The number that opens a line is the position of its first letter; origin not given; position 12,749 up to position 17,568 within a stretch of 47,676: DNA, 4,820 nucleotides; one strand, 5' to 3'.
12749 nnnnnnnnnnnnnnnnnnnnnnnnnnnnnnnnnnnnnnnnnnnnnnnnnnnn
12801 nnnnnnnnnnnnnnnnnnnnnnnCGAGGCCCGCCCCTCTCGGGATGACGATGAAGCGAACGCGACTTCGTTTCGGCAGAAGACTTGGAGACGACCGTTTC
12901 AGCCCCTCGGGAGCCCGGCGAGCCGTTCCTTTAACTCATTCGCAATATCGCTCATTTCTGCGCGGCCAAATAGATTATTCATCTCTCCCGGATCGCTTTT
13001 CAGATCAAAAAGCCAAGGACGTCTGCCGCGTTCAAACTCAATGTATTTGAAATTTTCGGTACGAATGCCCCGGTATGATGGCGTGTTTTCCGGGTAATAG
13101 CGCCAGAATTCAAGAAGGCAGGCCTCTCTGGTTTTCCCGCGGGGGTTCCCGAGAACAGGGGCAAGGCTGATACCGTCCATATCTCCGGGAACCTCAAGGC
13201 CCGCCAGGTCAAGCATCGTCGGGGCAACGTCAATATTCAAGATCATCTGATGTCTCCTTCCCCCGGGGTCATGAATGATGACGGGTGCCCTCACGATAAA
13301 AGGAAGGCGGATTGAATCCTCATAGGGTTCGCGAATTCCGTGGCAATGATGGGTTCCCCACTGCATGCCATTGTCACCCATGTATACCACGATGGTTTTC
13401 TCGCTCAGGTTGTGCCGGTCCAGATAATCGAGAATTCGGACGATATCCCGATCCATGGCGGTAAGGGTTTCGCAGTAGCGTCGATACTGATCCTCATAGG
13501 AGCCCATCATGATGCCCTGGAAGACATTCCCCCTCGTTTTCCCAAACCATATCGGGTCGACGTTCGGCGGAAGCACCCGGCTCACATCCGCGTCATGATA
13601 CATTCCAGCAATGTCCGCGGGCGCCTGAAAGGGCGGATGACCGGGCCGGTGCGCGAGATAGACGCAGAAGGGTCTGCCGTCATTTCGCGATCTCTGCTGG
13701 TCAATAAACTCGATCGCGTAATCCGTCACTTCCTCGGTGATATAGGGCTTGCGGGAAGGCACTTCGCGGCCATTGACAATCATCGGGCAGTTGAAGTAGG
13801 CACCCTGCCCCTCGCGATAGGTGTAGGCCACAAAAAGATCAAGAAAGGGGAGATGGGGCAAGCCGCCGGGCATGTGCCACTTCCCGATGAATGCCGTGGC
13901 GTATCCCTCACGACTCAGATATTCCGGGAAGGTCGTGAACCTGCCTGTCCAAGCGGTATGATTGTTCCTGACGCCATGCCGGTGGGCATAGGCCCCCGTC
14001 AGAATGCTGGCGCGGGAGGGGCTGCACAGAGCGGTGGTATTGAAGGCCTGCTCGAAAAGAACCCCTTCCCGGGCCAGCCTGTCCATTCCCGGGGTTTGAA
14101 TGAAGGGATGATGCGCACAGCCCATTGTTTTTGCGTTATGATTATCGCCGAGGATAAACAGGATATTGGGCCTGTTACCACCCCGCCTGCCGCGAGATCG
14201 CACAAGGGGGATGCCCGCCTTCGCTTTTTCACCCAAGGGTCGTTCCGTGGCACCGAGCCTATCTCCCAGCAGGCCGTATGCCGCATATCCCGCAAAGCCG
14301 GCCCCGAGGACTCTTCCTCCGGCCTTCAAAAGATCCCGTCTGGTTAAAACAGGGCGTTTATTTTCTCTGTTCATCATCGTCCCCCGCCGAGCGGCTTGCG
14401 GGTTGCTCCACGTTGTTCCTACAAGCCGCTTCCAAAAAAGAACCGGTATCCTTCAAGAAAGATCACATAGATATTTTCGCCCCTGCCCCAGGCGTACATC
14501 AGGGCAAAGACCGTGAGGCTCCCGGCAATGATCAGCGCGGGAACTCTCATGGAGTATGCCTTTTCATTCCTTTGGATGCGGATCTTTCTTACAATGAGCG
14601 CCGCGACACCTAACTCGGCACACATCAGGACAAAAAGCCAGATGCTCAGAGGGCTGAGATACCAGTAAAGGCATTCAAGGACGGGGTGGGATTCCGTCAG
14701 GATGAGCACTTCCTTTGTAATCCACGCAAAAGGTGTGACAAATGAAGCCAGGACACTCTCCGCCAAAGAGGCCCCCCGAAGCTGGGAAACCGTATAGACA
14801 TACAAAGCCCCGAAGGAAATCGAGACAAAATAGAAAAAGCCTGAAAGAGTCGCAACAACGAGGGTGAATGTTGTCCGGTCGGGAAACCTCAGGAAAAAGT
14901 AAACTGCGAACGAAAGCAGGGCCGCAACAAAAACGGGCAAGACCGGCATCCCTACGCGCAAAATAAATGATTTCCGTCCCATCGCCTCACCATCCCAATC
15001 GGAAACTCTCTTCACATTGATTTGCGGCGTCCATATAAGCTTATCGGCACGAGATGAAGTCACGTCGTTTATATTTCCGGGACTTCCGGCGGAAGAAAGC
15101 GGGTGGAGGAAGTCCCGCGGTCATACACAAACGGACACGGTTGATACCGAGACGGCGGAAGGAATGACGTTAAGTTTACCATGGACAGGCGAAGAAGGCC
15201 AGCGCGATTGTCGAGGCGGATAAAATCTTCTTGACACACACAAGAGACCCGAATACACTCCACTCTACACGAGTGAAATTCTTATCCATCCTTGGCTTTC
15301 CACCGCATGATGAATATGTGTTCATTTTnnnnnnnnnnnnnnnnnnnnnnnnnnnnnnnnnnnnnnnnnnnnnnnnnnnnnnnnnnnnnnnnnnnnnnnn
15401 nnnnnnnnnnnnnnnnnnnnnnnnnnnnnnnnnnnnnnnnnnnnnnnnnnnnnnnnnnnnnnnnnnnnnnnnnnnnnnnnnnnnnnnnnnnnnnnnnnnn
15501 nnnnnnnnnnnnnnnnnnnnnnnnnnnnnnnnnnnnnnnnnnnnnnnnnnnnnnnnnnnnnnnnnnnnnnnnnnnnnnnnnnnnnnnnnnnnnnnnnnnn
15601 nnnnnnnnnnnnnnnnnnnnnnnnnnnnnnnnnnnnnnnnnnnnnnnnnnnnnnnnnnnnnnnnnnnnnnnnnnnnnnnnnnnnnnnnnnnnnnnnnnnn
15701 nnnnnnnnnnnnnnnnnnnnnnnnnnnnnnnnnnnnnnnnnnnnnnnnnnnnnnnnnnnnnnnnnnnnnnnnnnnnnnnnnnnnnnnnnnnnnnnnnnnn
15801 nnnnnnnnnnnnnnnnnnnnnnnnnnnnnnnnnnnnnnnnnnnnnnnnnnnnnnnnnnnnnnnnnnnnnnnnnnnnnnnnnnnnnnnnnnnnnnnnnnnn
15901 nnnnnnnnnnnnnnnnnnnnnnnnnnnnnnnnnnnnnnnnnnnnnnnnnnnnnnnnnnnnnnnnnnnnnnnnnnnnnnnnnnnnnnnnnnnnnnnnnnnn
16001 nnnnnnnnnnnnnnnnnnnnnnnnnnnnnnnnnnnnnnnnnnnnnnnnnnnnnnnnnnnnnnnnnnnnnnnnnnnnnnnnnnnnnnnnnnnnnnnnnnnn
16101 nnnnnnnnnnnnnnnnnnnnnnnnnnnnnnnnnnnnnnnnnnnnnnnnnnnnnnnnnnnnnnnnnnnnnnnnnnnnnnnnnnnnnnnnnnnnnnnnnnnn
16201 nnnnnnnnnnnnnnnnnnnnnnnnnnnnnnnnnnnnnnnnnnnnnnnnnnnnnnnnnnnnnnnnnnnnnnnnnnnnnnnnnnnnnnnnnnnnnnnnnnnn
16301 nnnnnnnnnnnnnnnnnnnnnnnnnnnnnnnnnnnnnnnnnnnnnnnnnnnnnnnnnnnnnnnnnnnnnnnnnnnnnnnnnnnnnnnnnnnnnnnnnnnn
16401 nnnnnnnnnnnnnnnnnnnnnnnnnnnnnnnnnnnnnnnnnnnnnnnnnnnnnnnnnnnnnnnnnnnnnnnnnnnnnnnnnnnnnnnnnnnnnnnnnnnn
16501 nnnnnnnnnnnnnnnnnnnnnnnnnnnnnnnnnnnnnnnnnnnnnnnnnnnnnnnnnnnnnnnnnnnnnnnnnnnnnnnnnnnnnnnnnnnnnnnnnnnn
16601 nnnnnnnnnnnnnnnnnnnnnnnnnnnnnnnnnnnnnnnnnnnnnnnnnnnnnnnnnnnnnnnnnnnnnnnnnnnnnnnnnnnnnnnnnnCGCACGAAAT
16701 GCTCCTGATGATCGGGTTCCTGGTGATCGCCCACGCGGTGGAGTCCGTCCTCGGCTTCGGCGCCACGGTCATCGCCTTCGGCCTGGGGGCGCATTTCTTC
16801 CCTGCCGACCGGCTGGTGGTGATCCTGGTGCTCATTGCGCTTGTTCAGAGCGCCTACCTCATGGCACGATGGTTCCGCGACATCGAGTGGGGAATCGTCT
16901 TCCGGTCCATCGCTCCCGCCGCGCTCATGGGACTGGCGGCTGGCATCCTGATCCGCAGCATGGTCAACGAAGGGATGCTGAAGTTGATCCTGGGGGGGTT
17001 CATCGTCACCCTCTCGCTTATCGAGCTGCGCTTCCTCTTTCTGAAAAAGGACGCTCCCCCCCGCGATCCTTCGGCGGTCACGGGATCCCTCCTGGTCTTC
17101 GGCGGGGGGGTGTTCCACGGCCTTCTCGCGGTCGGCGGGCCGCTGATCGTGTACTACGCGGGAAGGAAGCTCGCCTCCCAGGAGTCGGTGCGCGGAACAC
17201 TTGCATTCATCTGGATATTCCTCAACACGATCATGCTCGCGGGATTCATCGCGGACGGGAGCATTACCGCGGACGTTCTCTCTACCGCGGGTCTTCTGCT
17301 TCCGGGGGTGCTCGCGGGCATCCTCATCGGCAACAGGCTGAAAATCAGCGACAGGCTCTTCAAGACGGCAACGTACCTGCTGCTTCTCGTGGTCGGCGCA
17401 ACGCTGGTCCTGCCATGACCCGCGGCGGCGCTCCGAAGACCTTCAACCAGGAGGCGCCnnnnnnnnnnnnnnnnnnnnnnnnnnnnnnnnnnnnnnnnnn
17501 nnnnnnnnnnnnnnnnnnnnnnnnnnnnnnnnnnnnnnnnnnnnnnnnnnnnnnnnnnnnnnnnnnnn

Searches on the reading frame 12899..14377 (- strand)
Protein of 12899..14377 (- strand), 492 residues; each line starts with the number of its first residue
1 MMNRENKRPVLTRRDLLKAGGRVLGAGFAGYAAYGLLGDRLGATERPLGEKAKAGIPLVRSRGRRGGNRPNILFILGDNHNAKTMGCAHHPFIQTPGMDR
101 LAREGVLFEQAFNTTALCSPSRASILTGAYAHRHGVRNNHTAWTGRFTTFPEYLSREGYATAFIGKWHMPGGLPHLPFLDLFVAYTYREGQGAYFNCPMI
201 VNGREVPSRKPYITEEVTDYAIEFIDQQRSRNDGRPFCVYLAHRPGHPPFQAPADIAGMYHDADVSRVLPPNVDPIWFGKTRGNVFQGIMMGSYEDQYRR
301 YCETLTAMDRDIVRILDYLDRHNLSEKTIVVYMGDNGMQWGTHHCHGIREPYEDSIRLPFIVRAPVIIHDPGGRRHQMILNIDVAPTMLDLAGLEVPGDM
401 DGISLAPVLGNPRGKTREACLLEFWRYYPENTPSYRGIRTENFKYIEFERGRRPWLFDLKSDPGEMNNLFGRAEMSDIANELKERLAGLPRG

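Call 7: search_protein_families(library=pfam, proteins=[window:12899-14377:-])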
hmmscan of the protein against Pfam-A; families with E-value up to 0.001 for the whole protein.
window:12899-14377:- (492 aa): 4 families
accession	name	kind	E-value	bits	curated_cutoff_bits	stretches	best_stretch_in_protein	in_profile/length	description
PF00884.28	Sulfatase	-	2.1e-49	168.9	25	1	70-393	1-300/301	Sulfatase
PF16347.10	SGSH_C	-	3.6e-32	112.1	29.3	1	343-488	3-150/154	N-sulphoglucosamine sulphohydrolase, C-terminal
PF01663.27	Phosphodiest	-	3.1e-08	34.1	23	1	94-140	19-66/342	Type I phosphodiesterase / nucleotide pyrophosphatase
PF02995.22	DUF229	-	0.0009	18.5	25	0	300-396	305-407/496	Protein of unknown function (DUF229)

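Call 71: search_protein_families(library=ncbifam, proteins=[window:12899-14377:-], max_evalue=1e-10)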
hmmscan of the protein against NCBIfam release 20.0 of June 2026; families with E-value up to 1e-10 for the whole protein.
window:12899-14377:- (492 aa): 4 families
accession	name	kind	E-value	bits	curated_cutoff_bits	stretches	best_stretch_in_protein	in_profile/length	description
NF010322.0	PRK13759.1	equivalog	1.3e-61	208.7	481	2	214-486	182-453/486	arylsulfatase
NF045661.1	HdlasePehA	equivalog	1.1e-46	159.5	900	2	300-479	283-474/506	phosphoric/sulfuric ester hydrolase PehA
TIGR03417.1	chol_sulfatase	equivalog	1.6e-44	152.7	433.45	2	216-485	164-435/500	choline-sulfatase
NF052527.1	Mn_arylsulf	exception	7.4e-32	110.9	850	2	217-487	183-449/479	manganese-dependent arylsulfatase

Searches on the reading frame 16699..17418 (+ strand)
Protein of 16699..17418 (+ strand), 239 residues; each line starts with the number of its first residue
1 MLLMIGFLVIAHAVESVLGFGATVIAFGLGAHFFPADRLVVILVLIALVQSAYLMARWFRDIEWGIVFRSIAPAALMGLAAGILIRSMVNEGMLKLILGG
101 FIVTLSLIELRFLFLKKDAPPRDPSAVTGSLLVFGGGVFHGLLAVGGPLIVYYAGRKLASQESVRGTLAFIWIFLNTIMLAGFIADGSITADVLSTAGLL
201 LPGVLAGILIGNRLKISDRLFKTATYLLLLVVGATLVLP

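Call 41: search_protein_families(library=pfam, proteins=[window:16699-17418:+], max_evalue=0.00001)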
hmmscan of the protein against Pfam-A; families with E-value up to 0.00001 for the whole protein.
window:16699-17418:+ (239 aa): 1 family
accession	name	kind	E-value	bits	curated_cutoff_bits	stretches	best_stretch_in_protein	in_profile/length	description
PF01925.25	TauE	-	1.8e-21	77.3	32.6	1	6-235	3-236/237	Sulfite exporter TauE/SafE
